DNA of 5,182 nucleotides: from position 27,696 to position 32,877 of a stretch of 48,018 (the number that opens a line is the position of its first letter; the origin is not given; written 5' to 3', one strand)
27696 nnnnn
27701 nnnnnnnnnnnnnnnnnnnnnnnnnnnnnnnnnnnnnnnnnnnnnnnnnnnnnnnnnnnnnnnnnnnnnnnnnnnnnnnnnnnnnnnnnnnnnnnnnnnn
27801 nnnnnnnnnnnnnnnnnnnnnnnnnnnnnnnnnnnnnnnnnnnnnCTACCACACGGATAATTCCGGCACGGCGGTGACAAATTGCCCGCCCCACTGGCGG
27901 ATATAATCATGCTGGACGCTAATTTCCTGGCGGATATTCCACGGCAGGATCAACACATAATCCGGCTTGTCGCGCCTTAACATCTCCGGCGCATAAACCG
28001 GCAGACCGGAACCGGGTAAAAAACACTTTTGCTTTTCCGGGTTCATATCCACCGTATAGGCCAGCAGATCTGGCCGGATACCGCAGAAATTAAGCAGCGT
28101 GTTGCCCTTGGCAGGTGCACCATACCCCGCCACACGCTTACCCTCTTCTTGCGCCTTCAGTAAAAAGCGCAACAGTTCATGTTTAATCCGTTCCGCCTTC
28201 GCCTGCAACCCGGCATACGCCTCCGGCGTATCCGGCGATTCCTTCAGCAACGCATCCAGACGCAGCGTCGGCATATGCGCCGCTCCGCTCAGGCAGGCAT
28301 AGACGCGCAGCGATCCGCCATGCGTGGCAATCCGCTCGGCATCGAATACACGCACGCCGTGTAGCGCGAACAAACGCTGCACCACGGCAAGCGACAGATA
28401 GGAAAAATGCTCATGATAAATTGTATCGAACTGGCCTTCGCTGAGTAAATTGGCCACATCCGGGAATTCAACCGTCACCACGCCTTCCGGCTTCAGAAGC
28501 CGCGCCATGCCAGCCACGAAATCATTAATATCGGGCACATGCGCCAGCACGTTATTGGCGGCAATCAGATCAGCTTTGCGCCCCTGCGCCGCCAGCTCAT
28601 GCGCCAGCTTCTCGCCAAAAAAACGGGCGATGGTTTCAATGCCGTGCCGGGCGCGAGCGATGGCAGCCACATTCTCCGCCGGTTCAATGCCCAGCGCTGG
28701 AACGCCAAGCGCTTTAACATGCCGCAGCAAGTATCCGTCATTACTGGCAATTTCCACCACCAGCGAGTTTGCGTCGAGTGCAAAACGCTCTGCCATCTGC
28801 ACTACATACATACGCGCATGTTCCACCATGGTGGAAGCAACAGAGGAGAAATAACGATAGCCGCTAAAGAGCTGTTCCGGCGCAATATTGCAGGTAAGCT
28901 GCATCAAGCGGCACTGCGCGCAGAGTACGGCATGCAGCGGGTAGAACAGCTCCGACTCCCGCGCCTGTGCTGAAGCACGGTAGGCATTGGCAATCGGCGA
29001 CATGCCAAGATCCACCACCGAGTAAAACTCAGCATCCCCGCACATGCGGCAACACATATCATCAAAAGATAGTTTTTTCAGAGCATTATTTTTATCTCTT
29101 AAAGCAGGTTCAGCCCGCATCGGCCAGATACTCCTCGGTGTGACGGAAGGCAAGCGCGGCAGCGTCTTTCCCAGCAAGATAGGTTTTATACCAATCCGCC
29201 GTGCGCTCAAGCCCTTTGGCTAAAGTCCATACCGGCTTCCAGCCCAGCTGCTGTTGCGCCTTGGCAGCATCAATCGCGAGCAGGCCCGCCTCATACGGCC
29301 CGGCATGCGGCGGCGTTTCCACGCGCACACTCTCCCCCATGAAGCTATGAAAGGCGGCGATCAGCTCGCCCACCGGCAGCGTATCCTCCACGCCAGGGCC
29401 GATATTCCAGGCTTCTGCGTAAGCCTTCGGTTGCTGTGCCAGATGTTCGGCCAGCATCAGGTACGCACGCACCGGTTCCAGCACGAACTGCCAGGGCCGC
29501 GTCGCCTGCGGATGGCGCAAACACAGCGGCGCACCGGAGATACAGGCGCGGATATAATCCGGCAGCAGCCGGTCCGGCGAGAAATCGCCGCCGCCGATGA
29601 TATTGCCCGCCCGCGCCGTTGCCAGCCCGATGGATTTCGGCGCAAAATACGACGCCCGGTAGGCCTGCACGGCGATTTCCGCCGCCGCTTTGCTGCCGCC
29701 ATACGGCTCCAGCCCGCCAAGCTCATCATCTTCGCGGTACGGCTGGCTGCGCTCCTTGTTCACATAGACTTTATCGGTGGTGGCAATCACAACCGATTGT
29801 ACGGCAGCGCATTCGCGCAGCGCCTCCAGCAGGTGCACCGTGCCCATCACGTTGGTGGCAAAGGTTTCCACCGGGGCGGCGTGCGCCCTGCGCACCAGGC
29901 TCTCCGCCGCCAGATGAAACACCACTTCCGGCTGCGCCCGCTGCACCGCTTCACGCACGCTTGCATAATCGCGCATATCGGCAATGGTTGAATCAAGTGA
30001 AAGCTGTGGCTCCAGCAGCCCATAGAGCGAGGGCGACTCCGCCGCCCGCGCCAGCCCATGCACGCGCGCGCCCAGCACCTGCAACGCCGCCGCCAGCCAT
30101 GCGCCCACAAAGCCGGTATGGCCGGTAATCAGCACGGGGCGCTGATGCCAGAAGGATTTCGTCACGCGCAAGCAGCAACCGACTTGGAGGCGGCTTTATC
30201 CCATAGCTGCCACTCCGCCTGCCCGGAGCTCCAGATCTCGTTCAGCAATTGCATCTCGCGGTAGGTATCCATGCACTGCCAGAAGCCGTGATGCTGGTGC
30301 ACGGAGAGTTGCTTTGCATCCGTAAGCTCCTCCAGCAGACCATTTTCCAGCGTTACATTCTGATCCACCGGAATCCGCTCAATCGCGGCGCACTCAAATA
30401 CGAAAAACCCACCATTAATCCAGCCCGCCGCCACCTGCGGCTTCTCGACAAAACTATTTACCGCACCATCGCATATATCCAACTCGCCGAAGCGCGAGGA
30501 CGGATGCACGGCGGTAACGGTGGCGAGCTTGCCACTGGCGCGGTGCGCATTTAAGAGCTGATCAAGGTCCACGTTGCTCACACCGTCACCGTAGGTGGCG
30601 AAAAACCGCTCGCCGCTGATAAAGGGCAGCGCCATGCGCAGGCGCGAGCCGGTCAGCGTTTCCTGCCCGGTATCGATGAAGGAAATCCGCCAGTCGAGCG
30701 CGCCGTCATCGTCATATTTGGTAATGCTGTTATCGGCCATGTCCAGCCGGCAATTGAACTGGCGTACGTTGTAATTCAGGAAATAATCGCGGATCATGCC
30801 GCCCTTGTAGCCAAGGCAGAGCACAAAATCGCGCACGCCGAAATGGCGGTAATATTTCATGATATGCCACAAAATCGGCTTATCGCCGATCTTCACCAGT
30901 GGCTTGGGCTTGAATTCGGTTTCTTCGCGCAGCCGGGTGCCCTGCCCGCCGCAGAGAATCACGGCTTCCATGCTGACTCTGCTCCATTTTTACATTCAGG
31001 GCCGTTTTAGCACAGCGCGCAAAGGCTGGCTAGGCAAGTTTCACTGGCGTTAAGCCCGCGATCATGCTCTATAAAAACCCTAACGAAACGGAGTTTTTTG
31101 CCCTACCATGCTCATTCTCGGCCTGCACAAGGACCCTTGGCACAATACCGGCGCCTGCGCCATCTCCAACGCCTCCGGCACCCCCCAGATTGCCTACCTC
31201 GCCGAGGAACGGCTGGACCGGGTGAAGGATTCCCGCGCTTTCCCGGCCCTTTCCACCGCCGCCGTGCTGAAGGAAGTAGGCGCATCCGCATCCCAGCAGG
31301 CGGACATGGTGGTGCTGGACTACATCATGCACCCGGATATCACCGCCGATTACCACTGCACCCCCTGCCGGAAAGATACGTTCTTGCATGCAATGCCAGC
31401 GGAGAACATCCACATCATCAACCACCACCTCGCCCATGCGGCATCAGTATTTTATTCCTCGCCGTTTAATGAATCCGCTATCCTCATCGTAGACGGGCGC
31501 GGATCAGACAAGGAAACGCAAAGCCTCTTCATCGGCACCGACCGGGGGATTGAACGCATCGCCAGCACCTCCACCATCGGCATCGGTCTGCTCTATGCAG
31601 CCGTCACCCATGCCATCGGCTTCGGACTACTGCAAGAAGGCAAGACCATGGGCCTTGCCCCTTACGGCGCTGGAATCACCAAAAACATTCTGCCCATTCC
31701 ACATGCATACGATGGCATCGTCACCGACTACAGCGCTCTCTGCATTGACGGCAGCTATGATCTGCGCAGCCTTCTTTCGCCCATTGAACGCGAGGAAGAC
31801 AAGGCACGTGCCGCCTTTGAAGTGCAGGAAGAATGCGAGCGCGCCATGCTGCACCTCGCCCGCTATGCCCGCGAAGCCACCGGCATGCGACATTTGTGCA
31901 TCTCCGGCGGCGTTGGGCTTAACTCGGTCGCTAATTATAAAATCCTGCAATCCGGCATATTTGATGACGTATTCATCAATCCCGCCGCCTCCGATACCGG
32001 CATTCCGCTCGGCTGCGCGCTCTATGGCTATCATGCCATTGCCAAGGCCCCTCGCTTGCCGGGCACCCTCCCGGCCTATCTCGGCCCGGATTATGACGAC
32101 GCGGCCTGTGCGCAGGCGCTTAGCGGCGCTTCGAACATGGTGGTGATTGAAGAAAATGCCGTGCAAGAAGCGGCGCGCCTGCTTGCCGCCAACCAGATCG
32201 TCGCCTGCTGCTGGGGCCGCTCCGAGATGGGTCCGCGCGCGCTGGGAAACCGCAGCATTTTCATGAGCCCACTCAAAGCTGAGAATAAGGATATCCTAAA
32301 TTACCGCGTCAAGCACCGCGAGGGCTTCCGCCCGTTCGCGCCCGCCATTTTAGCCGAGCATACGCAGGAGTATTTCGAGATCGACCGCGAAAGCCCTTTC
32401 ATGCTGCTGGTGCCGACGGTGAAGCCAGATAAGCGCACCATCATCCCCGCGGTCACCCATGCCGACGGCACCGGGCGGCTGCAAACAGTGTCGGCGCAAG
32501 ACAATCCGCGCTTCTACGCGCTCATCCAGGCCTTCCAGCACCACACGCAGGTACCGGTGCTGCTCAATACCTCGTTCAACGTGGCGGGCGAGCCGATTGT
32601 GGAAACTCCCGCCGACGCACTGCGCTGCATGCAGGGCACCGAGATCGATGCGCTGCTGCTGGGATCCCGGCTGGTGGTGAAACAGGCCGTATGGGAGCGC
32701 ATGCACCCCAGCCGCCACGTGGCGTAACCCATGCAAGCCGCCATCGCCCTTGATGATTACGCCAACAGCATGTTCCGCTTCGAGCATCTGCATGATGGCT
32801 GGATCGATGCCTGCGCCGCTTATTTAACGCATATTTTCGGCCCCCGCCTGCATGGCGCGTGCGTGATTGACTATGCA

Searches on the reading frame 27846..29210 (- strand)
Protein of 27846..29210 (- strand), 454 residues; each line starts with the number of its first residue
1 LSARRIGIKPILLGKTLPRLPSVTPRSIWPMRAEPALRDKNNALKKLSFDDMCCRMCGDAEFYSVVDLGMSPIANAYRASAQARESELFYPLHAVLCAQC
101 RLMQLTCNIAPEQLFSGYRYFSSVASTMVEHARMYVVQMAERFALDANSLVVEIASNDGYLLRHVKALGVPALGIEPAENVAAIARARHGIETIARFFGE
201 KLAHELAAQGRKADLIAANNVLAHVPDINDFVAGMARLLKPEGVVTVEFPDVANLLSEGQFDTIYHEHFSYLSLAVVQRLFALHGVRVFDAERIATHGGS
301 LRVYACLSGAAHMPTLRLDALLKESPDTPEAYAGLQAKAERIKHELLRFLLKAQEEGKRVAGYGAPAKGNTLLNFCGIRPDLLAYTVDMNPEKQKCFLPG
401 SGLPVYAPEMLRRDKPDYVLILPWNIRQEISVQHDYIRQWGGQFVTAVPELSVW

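Call 17: search_protein_families(library=pfam, proteins=[window:27846-29210:-], max_evalue=0.0001)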
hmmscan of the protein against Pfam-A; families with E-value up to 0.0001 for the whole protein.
window:27846-29210:- (454 aa): 7 families
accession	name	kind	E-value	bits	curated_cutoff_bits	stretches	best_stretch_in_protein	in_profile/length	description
PF08484.17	Methyltransf_14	-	6.9e-55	185.7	23.5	1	296-449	2-160/160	C-methyltransferase C-terminal domain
PF08421.16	Methyltransf_13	-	6.4e-20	71.5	31.3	1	54-115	1-62/62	Putative zinc binding domain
PF13489.12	Methyltransf_23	-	8e-15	55.4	27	1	141-288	14-161/164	Methyltransferase domain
PF08242.18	Methyltransf_12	-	3.6e-11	44.1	30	1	152-245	1-98/98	Methyltransferase domain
PF08241.18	Methyltransf_11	-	6.3e-09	36.8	21.2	1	153-245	2-93/95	Methyltransferase domain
PF13649.12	Methyltransf_25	-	1.1e-07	32.9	27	1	151-243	1-97/97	Methyltransferase domain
PF13847.12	Methyltransf_31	-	7.2e-05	22.9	27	0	203-257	63-114/145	Methyltransferase domain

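Call 19: search_protein_families(library=ncbifam, proteins=[window:27846-29210:-], max_evalue=1e-10)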
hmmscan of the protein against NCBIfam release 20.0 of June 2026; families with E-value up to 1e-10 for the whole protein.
window:27846-29210:- (454 aa): 0 families

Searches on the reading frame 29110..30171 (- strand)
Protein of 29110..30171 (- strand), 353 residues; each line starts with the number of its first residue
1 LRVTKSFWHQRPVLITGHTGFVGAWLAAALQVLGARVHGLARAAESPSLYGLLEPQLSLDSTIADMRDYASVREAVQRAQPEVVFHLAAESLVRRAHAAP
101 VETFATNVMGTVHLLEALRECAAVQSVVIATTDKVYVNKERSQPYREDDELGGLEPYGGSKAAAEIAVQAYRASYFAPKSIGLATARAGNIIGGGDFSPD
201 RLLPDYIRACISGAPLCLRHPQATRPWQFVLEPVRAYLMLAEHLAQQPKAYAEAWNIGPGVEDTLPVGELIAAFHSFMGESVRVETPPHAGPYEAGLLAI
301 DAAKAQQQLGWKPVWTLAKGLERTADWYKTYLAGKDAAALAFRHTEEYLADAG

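Call 17: search_protein_families(library=pfam, proteins=[window:29110-30171:-], max_evalue=0.0001)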
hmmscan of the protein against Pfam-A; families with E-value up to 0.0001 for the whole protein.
window:29110-30171:- (353 aa): 6 families
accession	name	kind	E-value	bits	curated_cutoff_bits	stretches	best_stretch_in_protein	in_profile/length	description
PF16363.11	GDP_Man_Dehyd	-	1.7e-44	153.1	27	1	14-323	1-331/332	GDP-mannose 4,6 dehydratase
PF01370.27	Epimerase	-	1.7e-41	142.7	20.9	1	13-258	1-240/240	NAD dependent epimerase/dehydratase family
PF04321.23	RmlD_sub_bind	-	8.8e-18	64.8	27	1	13-173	3-141/287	RmlD substrate binding domain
PF02719.21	Polysacc_synt_2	-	1.3e-16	61.1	20.2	1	13-234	1-210/293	Polysaccharide biosynthesis protein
PF01073.25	3Beta_HSD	-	1.3e-07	31.3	22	1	14-170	1-159/280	3-beta hydroxysteroid dehydrogenase/isomerase family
PF07993.18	NAD_binding_4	-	3e-07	30.3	20.1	1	80-193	88-209/258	Male sterility protein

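Call 19: search_protein_families(library=ncbifam, proteins=[window:29110-30171:-], max_evalue=1e-10)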
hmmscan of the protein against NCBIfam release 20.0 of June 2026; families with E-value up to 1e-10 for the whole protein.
window:29110-30171:- (353 aa): 12 families
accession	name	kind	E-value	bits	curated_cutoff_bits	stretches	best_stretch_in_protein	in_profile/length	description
TIGR02622.1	CDP_4_6_dhtase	equivalog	5.8e-117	390.8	278.45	1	7-348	1-351/352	CDP-glucose 4,6-dehydratase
TIGR01181.1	dTDP_gluc_dehyt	equivalog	8.1e-36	123.7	365.1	1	13-330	2-313/321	dTDP-glucose 4,6-dehydratase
TIGR04180.1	EDH_00030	hypoth_equivalog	2.2e-26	92.6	475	1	13-314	1-295/297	NAD-dependent 4,6-dehydratase LegB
TIGR01179.1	galE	equivalog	2e-25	89.3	262.3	1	13-174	2-162/332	UDP-glucose 4-epimerase GalE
NF007582.0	PRK10217.1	equivalog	7.3e-21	74.6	698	1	12-329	3-332/355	dTDP-glucose 4,6-dehydratase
NF007490.0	PRK10084.1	subfamily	7.5e-20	71.2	649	1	13-330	3-336/361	dTDP-glucose 4,6-dehydratase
TIGR01472.1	gmd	equivalog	3.5e-18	65.9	415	1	13-318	3-328/342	GDP-mannose 4,6-dehydratase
TIGR01214.1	rmlD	equivalog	1.3e-15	57.3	224.05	1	13-173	2-140/285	dTDP-4-dehydrorhamnose reductase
TIGR03466.1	HpnA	hypoth_equivalog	1.6e-13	50.3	367.65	1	12-170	2-154/327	hopanoid-associated sugar epimerase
NF007956.0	PRK10675.1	subfamily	1.9e-13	50.2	394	0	13-169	3-161/338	UDP-glucose 4-epimerase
NF042423.1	oxyalk_red_Shew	equivalog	7.1e-12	45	580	1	12-170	10-158/331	2-alkyl-3-oxoalkanoate reductase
NF042422.1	oxyalk_red_OleD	equivalog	3.4e-11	43.1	580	1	13-336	3-308/329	2-alkyl-3-oxoalkanoate reductase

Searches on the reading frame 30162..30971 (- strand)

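Call 17: search_protein_families(library=pfam, proteins=[window:30162-30971:-], max_evalue=0.0001)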
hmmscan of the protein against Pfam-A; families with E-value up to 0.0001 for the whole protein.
window:30162-30971:- (269 aa): 2 families
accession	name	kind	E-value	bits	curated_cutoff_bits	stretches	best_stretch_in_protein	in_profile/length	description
PF00483.29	NTP_transferase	-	2.6e-17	63.7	21.2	1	3-223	2-216/245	Nucleotidyl transferase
PF12804.13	NTP_transf_3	-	2.2e-07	31.6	27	1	3-70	1-61/160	MobA-like NTP transferase domain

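Call 19: search_protein_families(library=ncbifam, proteins=[window:30162-30971:-], max_evalue=1e-10)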
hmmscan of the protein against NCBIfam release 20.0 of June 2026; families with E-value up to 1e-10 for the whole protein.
window:30162-30971:- (269 aa): 7 families
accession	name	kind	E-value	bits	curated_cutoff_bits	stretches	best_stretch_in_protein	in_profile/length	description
TIGR02623.1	G1P_cyt_trans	equivalog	8.3e-93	310.5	300.25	1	1-257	1-255/255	glucose-1-phosphate cytidylyltransferase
TIGR03992.1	Arch_glmU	subfamily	2e-25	89.5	292.1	1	1-67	1-67/393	bifunctional sugar-1-phosphate nucleotidylyltransferase/acetyltransferase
NF052502.1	man1P_GTase_Rv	exception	8.1e-25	87.4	440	2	86-237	64-220/352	mannose-1-phosphate guanylyltransferase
NF049965.1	GlMnHpPGnyltfHddC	equivalog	1.7e-23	83.4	300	1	1-66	1-66/221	D-glycero-D-manno-heptose 1-phosphate guanosyltransferase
NF041313.1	UDPGP_AglF_Halo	equivalog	3.2e-17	62.8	400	1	1-64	1-64/234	UTP--glucose-1-phosphate uridylyltransferase AglF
NF045761.1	NAMPUrTaseMurU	equivalog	1.5e-16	61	250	0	1-65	1-65/226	N-acetylmuramate alpha-1-phosphate uridylyltransferase MurU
TIGR01208.1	rmlA_long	equivalog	2.3e-13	49.8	320.25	0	3-65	2-65/353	glucose-1-phosphate thymidylyltransferase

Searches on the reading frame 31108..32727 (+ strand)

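Call 17: search_protein_families(library=pfam, proteins=[window:31108-32727:+], max_evalue=0.0001)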
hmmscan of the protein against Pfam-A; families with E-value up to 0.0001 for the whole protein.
window:31108-32727:+ (539 aa): 2 families
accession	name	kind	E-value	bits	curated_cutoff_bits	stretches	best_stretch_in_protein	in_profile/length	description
PF16861.10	Carbam_trans_C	-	6.6e-67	224.8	27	1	356-525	1-170/170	Carbamoyltransferase C-terminus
PF02543.21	Carbam_trans_N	-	3.2e-32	112.7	24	1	99-305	125-346/346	Carbamoyltransferase N-terminus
